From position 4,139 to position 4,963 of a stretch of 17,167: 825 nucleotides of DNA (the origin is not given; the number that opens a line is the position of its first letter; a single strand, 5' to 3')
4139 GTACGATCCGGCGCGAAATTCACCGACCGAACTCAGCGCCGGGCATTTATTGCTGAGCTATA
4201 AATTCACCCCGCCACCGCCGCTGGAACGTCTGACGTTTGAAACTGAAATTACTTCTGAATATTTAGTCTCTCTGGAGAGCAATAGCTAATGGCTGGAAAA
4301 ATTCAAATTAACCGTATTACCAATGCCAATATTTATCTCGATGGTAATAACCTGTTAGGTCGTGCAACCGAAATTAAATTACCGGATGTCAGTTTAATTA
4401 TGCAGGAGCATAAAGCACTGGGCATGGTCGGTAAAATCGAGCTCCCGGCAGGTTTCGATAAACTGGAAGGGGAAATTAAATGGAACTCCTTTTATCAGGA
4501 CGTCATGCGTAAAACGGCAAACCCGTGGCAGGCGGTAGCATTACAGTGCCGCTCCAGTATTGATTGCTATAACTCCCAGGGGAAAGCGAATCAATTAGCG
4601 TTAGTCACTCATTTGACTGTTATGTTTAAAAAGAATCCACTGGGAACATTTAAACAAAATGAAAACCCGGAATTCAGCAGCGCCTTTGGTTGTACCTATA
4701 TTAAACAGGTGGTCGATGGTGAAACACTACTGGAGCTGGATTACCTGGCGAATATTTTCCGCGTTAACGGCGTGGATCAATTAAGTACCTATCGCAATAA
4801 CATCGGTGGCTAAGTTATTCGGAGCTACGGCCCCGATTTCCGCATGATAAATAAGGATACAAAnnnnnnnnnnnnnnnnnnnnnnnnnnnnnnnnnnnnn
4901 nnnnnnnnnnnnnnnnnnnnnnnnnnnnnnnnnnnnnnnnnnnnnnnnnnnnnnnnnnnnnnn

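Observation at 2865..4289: Tail sheath gene interrupted by a single in-frame TGA (3348..3350)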

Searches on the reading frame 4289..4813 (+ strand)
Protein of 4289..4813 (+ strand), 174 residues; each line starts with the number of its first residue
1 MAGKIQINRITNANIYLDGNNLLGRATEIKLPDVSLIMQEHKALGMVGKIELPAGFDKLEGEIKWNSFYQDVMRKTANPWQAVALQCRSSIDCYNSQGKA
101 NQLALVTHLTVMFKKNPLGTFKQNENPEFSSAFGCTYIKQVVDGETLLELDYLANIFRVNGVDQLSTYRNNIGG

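Call 10: find_encoding_contigs(protein=window:4289-4813:+, flank=10000, max_places=10)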
Protein window:4289-4813:+ (174 aa): 24 contigs read that carry it; 10 places shown.
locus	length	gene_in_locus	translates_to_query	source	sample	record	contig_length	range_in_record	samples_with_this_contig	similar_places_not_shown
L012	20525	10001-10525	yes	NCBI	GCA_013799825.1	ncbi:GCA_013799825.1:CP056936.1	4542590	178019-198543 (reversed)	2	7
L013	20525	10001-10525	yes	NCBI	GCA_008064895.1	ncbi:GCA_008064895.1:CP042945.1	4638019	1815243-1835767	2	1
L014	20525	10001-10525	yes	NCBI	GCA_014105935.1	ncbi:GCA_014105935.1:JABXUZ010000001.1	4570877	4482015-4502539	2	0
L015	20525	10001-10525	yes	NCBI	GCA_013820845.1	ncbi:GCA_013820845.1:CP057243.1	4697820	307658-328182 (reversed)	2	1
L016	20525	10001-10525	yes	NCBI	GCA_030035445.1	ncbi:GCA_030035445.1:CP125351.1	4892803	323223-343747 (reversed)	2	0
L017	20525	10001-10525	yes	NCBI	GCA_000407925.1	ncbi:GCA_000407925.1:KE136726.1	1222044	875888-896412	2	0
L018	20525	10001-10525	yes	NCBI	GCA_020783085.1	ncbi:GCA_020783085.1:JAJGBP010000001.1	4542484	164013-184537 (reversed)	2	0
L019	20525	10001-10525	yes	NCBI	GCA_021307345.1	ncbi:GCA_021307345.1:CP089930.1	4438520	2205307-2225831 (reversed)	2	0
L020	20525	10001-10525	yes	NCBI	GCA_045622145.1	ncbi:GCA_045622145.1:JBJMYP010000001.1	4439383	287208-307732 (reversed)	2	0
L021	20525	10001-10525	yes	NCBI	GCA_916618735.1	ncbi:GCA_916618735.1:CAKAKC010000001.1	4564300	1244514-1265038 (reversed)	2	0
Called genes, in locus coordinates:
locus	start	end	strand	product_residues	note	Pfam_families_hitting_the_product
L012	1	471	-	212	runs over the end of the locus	PF11102:YjbF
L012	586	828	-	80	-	-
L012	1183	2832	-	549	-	PF00342:PGI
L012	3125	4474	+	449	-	PF00696:AA_kinase, PF13840:ACT_7 (faint), PF01842:ACT (weak), PF22468:ACT_9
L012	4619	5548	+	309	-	PF06414:Zeta_toxin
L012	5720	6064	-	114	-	PF08765:Mor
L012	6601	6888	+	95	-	PF13272:Holin_2-3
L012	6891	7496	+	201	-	PF01464:SLT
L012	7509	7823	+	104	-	-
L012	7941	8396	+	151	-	PF09646:Gp37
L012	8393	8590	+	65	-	-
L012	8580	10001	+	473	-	PF04984:Phage_sheath_1, PF17482:Phage_sheath_1C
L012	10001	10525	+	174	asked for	PF04985:Phage_tube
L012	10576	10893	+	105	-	PF10109:Phage_TAC_7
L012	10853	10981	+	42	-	-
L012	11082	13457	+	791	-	PF10145:PhageMin_Tail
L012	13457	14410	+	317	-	PF06995:Phage_P2_GpU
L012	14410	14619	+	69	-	PF05489:Phage_tail_X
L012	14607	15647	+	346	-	PF05954:Phage_GPD, PF24032:YQBQ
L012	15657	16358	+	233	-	PF04717:Phage_base_V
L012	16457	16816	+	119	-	PF04965:GPW_gp25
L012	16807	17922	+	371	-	PF26776:Baseplate_J_N, PF04865:Baseplate_J, PF26078:Baseplate_J_M, PF26079:Baseplate_J_C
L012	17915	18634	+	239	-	PF09684:Tail_P2_I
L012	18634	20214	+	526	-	PF12571:Phage_tail_fib, PF03406:Phage_fiber_2, PF07484:Collar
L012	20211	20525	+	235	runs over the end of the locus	PF28596:Caudo_TAP_N, PF14301:DUF4376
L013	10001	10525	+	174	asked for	PF04985:Phage_tube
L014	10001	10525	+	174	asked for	PF04985:Phage_tube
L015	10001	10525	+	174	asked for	PF04985:Phage_tube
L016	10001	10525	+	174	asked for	PF04985:Phage_tube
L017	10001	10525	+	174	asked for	PF04985:Phage_tube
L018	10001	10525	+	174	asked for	PF04985:Phage_tube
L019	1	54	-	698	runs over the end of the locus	PF06082:YjbH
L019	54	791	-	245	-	PF20616:Caps_syn_GfcC_N, PF06251:Caps_syn_GfcC_C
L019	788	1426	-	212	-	PF11102:YjbF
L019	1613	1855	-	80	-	-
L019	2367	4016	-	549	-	PF00342:PGI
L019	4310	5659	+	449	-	PF00696:AA_kinase, PF13840:ACT_7 (faint), PF01842:ACT (weak), PF22468:ACT_9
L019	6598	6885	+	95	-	PF13272:Holin_2-3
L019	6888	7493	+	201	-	PF01464:SLT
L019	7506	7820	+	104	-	-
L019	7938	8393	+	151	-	PF09646:Gp37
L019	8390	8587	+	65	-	-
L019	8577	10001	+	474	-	PF04984:Phage_sheath_1, PF17482:Phage_sheath_1C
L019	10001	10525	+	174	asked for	PF04985:Phage_tube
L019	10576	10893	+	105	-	PF10109:Phage_TAC_7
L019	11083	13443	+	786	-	PF10145:PhageMin_Tail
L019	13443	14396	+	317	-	PF06995:Phage_P2_GpU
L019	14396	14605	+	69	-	PF05489:Phage_tail_X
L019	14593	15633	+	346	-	PF05954:Phage_GPD, PF24032:YQBQ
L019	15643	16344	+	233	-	PF04717:Phage_base_V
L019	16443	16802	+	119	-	PF04965:GPW_gp25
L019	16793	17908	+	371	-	PF26776:Baseplate_J_N, PF04865:Baseplate_J, PF26078:Baseplate_J_M, PF26079:Baseplate_J_C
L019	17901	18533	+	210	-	PF09684:Tail_P2_I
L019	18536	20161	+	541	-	PF12571:Phage_tail_fib, PF03406:Phage_fiber_2, PF07484:Collar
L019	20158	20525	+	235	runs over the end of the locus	PF28596:Caudo_TAP_N, PF02413:Caudo_TAP (weak), PF14301:DUF4376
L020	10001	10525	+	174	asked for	PF04985:Phage_tube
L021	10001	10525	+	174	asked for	PF04985:Phage_tube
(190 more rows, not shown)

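Call 17: find_related_loci(query=A2, collection=genome_contigs, flank=4000)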
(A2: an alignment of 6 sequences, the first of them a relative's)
Query A2 (474 aa) in genome_contigs; peptide patterns used: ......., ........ (x = any residue, [..] = any of these).
115 stretches matched a pattern; 87 encode a relative of the query (tblastn E <= 1e-3); the best 80 are kept; 79 distinct loci.
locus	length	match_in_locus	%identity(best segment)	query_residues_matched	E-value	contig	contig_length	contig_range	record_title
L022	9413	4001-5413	85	1-474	0e+0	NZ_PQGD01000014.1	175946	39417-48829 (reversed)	Superficieibacter electus strain BP-1 NODE_14_length_175946_cov_38.8368, whole genome shotgun sequence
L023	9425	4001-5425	82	1-474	0e+0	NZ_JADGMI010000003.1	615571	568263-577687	Superficieibacter sp. 1612_C1 1612_C1_3, whole genome shotgun sequence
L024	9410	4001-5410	79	1-473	0e+0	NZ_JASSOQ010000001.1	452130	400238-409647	Lelliottia wanjuensis strain V104_15 NODE_3_length_452130_cov_17.037009, whole genome shotgun sequence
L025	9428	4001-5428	78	1-474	0e+0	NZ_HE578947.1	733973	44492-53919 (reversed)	Phytobacter massiliensis JC163 strain type strain: JC163, whole genome shotgun sequence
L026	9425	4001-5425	74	1-474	0e+0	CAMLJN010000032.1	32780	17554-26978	MAG: uncultured Buttiauxella sp. isolate SRR12181029_bin.1_metawrap_v1.3.0_MAG genome assembly, contig: ERZ12593168_126,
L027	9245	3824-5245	73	1-474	0e+0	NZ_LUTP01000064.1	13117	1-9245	Lonsdalea iberica strain LMG 26264 contig00064, whole genome shotgun sequence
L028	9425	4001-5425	74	1-474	0e+0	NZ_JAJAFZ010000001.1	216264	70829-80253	Photorhabdus kayaii strain DSM 15194 D1071519_102_1, whole genome shotgun sequence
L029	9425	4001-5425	74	1-474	0e+0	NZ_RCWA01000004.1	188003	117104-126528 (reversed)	Photorhabdus heterorhabditis strain SF41 scaffold_0004, whole genome shotgun sequence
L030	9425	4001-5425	74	1-474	0e+0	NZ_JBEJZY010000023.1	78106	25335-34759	Photorhabdus viridis strain Green contig00023, whole genome shotgun sequence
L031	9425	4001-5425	73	1-474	0e+0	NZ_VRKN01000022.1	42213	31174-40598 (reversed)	Enterobacter asburiae strain TN152 NODE_22_length_42213_cov_121.348, whole genome shotgun sequence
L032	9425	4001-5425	73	1-474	0e+0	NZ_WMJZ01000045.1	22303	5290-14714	Intestinirhabdus alba strain BIT-B35 Scaffold45, whole genome shotgun sequence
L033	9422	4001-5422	72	1-474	0e+0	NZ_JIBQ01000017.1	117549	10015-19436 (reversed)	Lonsdalea quercina subsp. quercina strain NCCB 100490 Contig17, whole genome shotgun sequence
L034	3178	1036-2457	72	1-474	0e+0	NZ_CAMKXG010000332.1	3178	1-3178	MAG: Lonsdalea britannica isolate SRR10810039_bin.7_metawrap_v1.3.0_MAG ERZ12407363_3155, whole genome shotgun sequence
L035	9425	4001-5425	73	1-474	0e+0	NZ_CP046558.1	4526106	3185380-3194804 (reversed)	Pantoea stewartii subsp. stewartii strain ATCC 8199 chromosome, complete genome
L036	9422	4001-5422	72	1-474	0e+0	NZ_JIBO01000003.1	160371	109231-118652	Lonsdalea quercina subsp. quercina strain ATCC 29281 Contig3, whole genome shotgun sequence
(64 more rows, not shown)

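Call 29: search_dna_similar(query=L019:8577-9998:+, collection=phages, mode=protein, max_rows=25)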
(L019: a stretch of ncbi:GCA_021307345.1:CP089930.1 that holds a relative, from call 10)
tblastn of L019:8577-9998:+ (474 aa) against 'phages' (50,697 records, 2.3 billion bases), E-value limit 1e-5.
Records with a match: 570; places in all: 572; records where one place covers at least 80% of the query: 77.
Best place of each record, by identity: 95-99% 1; 80-90% 2; 60-80% 15; <60% 552.
By first word of the organism name: Burkholderia 92; Klebsiella 81; Escherichia 64; Ralstonia 59; Yersinia 47; Salmonella 28; Bacteriophage 26; Vibrio 20; Pseudomonas 18; Peduovirus 18; and 42 more.
By host as written in the record: - 57; Klebsiella pneumoniae 56; Ralstonia solanacearum 50; Burkholderia pseudomallei 32; Yersinia pestis EV76-CN 29; Burkholderia sp. 25; Escherichia coli 23; Yersinia enterocolitica 10; and 174 more.
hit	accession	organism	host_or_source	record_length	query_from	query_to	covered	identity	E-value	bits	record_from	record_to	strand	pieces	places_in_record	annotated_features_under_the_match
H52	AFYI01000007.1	Salmonella enterica subsp. enterica serovar Infantis str. ...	Homo sapiens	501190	1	473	100%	82.1%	0e+0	805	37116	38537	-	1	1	phage tail sheath protein | hypothetical protein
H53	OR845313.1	Escherichia phage ECO95 1-6-1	Escherichia coli O157:H7 ATCC 43895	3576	1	473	100%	81.0%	0e+0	795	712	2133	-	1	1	record has no annotation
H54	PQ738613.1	Escherichia phage PhiKM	Escherichia coli (uropathogenic)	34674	1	471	99%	74.2%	0e+0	724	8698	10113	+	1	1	tail sheath monomer | hypothetical protein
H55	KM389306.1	Escherichia phage Phi06_2974 B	-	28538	1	474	100%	72.8%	0e+0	724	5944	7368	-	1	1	record has no annotation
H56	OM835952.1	Klebsiella phage KP12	Klebsiella pneumoniae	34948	1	474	100%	72.8%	0e+0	719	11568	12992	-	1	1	major tail sheath protein | hypothetical protein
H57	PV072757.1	Burkholderia phage vB_CB2b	Burkholderia sp.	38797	1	471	99%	71.3%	0e+0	688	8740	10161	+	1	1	major tail sheath protein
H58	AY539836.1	Burkholderia phage BcepMu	-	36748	1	471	99%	71.1%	0e+0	688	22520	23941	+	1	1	gp39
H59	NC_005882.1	Burkholderia phage BcepMu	-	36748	1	471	99%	71.1%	0e+0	688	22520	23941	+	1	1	tail sheath subtilisin-like domain-containing protein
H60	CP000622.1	Burkholderia phage phiE255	Burkholderia thailandensis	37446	1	471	99%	70.9%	0e+0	681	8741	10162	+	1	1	gp13, phage tail sheath protein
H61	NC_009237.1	Burkholderia phage phiE255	Burkholderia thailandensis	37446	1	471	99%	70.9%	0e+0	681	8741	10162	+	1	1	tail sheath subtilisin-like domain-containing protein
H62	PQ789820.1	Burkholderia phage vB_E427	Burkholderia sp.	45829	1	471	99%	70.9%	0e+0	681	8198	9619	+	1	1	major tail sheath protein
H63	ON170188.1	Ralstonia phage YO107_2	Ralstonia solanacearum T440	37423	4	471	99%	71.3%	0e+0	693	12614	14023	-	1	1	record has no annotation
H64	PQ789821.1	Burkholderia phage vB_E274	Burkholderia sp.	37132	1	471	99%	70.7%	0e+0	681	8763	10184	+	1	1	major tail sheath protein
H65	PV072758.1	Burkholderia phage vB_E430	Burkholderia sp.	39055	1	471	99%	70.7%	0e+0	681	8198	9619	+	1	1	major tail sheath protein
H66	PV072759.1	Burkholderia phage vB_E433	Burkholderia sp.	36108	1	471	99%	70.7%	0e+0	681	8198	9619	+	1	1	major tail sheath protein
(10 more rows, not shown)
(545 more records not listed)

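Call 31: search_solved_structures(query=L019:8577-9998:+, max_evalue=0.001, show_alignments=2)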
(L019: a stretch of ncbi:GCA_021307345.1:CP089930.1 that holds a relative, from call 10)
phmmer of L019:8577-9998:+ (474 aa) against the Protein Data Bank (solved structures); distinct sequences matched with E-value up to 0.001: 10.
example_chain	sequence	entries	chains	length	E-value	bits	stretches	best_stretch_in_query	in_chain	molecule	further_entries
3j9q_A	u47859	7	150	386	1.5e-43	152.3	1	164-469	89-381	sheath | Pyocin sheath PA0622 | Sheath PA0622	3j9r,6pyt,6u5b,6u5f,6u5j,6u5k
8bky_A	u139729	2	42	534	7.3e-23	84.1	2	212-459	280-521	Phage tail sheath protein | Phage tail sheath family protein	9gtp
8bl4_V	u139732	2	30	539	2.8e-20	75.6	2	212-459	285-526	Phage tail sheath family protein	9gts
9ezm_A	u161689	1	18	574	5.6e-15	58.2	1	256-459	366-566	Phage tail sheath protein FI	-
9r9h_T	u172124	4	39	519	8.6e-06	27.9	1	276-393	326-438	Phage tail sheath family protein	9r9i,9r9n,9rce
3j2m_U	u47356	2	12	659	1.3e-05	27.3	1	246-458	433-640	Tail sheath protein Gp18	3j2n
9x3p_A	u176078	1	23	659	3.4e-05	25.9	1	246-458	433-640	Tail sheath protein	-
9mkb_1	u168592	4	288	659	0.00014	23.9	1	246-458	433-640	gp18, tail sheath protein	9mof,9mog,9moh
7adz_2A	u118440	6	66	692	0.0005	22.1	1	276-393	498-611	Putative phage tail sheath protein FI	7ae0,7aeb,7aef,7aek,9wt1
6rao_D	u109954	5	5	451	0.00086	21.3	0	279-422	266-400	Afp3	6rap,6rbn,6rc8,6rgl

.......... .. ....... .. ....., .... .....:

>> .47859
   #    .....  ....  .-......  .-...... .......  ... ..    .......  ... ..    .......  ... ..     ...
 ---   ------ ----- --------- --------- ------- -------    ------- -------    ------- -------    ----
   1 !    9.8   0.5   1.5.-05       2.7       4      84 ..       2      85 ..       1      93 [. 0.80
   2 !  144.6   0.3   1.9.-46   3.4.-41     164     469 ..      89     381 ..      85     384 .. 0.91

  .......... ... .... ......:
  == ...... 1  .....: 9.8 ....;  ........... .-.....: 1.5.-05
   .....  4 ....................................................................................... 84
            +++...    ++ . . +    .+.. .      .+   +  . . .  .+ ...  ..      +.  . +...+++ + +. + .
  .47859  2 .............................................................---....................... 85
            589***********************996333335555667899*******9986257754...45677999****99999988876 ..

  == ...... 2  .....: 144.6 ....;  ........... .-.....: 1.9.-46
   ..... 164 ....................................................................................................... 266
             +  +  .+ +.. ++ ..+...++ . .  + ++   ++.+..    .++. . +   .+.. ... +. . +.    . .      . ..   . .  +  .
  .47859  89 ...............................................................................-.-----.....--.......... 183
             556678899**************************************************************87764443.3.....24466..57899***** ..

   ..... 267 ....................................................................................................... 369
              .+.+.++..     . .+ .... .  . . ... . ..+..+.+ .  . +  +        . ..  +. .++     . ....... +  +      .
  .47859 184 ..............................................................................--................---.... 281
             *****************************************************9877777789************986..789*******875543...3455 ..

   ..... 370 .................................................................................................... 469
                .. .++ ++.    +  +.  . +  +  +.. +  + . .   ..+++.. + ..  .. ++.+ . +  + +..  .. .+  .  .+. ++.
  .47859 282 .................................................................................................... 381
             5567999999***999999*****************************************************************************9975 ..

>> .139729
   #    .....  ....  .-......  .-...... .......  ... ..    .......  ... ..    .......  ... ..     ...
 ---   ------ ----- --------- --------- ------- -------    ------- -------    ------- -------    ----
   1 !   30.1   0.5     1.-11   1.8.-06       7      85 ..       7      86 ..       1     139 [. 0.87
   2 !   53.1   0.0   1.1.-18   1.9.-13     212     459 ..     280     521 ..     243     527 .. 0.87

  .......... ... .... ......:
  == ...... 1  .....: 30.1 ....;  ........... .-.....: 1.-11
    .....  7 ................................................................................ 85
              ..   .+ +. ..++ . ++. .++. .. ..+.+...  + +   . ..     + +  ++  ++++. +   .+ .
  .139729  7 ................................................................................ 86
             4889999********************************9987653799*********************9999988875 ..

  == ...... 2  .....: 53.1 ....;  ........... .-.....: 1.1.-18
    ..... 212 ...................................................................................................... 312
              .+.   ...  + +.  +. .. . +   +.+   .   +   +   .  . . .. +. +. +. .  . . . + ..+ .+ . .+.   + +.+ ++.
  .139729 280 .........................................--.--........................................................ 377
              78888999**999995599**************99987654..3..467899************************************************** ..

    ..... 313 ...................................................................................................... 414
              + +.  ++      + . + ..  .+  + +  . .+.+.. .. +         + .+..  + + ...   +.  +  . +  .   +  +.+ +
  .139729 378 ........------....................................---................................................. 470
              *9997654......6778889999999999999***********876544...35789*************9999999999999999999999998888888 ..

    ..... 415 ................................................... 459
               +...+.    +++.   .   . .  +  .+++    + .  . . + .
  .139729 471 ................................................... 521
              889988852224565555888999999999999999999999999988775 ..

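Call 47: get_annotated_region(hit=H52, flank=14000)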
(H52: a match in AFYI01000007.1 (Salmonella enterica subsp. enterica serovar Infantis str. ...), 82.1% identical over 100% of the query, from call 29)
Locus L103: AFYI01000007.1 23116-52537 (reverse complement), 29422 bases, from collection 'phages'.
description: Salmonella enterica subsp. enterica serovar Infantis str. SARB27 SEENIN0B_Contig0.7, whole genome shotgun sequence.
organism: Salmonella enterica subsp. enterica serovar Infantis str. SARB27 (NCBI taxid 596155)
taxonomy: Bacteria; Pseudomonadati; Pseudomonadota; Gammaproteobacteria; Enterobacterales; Enterobacteriaceae; Salmonella
host: Homo sapiens; source: -; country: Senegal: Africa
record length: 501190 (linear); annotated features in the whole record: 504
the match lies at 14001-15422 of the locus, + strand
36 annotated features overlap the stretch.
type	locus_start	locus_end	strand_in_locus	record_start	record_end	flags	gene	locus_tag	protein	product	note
CDS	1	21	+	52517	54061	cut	-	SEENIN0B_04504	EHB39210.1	ABC transporter, permease protein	KEGG: ecl:EcolC_3996 2.1e-254 fructose-bisphosphate aldolase K10109; Psort location: CytoplasmicMembrane, score: 10.00; ...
CDS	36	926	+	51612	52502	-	-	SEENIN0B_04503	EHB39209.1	maltose transport system permease protein MalG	KEGG: tpd:Teth39_1518 8.6e-27 monosaccharide-transporting ATPase K02026; Psort location: CytoplasmicMembrane, score: ...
CDS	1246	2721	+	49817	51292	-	-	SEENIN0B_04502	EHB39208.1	MFS transporter, sugar porter family protein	KEGG: ecl:EcolC_3998 3.8e-246 sugar transporter; Psort location: CytoplasmicMembrane, score: 10.00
CDS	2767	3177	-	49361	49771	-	-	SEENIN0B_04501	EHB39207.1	protein PsiE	Psort location: CytoplasmicMembrane, score: 10.00; locus tag in AE006468 is STM4226; yjbA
CDS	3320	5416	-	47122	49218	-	-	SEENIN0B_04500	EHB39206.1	hypothetical protein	Psort location: OuterMembrane, score: 9.52; locus tag in AE006468 is STM4225; yjbH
CDS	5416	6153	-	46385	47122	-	-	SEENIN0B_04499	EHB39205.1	hypothetical protein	Psort location: CytoplasmicMembrane, score: 9.86; locus tag in AE006468 is STM4224; yjbG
CDS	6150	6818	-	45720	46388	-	-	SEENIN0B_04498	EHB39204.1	hypothetical protein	locus tag in AE006468 is STM4223; yjbF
CDS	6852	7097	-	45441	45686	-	-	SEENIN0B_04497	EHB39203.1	hypothetical protein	KEGG: llm:llmg_0458 1.3e-05 hypothetical protein K00689; Psort location: Extracellular, score: 9.65; locus tag in ...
CDS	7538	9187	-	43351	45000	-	-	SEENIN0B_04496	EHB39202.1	glucose-6-phosphate isomerase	KEGG: sew:SeSA_A4412 4.0e-299 pgi; glucose-6-phosphate isomerase K01810; Psort location: Cytoplasmic, score: 9.97; ...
CDS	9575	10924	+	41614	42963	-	-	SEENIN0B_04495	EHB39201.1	aspartate kinase, monofunctional class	KEGG: sew:SeSA_A4411 8.9e-231 lysC; aspartate kinase III K00928; Psort location: Cytoplasmic, score: 8.96; locus tag in ...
CDS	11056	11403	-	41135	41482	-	-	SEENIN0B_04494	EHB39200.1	Mor transcription activator family protein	locus tag in AE006468 is STM4219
CDS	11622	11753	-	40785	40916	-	-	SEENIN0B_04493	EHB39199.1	hypothetical protein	-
CDS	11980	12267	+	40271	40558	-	-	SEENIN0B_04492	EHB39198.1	hypothetical protein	Psort location: CytoplasmicMembrane, score: 10.00; locus tag in AE006468 is STM4218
CDS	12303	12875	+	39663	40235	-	-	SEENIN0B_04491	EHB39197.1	transglycosylase SLT domain protein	KEGG: bbr:BB3638 1.7e-62 putative lytic murein transglycosylase precursor K01238; Psort location: Periplasmic, score: ...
CDS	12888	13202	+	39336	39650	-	-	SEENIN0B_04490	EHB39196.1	hypothetical protein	KEGG: afo:Afer_1799 0.0067 ATP synthase F0, B subunit; K02109 F-type H+-transporting ATPase subunit b; locus tag in ...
CDS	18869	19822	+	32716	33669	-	-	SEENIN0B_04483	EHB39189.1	phage P2 GpU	Psort location: Cytoplasmic, score: 8.96; locus tag in AE006468 is STM4210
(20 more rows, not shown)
